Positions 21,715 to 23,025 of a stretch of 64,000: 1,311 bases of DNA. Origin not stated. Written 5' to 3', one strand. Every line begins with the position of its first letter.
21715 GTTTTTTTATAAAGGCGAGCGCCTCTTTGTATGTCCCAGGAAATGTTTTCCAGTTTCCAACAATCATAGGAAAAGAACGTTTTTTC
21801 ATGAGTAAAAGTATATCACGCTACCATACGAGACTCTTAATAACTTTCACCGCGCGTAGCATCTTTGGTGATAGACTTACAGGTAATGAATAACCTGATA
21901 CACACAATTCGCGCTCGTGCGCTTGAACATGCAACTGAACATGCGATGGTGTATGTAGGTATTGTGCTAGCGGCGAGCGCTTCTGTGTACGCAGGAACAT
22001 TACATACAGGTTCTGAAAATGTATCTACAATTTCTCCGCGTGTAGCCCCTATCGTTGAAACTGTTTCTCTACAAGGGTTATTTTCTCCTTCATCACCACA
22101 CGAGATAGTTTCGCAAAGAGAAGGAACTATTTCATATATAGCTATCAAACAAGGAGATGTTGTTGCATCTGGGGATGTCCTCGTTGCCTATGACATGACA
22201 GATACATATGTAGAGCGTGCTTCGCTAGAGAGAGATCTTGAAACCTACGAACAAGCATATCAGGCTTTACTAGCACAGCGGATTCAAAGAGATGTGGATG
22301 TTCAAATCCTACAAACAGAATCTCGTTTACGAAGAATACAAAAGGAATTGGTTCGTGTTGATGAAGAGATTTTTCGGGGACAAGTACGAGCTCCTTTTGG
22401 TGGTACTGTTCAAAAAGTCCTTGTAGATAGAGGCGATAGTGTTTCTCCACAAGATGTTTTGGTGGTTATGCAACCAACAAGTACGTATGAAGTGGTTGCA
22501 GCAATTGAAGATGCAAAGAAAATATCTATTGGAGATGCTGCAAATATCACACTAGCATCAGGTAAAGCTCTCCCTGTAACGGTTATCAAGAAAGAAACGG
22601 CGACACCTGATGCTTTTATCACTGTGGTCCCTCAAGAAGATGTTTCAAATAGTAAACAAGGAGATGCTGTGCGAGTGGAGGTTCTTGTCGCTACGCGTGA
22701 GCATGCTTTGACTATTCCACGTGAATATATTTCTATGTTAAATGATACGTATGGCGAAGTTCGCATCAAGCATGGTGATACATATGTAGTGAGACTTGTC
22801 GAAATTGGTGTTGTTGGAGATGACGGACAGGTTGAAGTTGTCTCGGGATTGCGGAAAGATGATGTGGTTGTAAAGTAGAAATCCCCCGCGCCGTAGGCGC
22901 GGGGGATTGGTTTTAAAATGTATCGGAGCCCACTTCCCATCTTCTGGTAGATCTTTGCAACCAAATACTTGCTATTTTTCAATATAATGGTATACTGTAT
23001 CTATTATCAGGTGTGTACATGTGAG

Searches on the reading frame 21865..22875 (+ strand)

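Call 90: search_protein_families(library=pfam, proteins=[window:21865-22875:+], max_evalue=0.001)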
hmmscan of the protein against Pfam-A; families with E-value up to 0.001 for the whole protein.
window:21865-22875:+ (337 aa): 4 families
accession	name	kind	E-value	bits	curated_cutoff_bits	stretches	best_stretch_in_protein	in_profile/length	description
PF13437.12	HlyD_3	-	3.7e-09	37.7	22.2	1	174-240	2-73/106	HlyD family secretion protein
PF00364.28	Biotin_lipoyl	-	3.8e-09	36.7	22.1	0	79-107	43-71/73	Biotin-requiring enzyme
PF16576.10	HlyD_D23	-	2.3e-06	27.5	30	1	81-232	22-171/214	Barrel-sandwich domain of CusB or HlyD membrane-fusion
PF13533.13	Biotin_lipoyl_2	-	3.1e-05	24.1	29.8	0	86-110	8-32/32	Biotin-lipoyl like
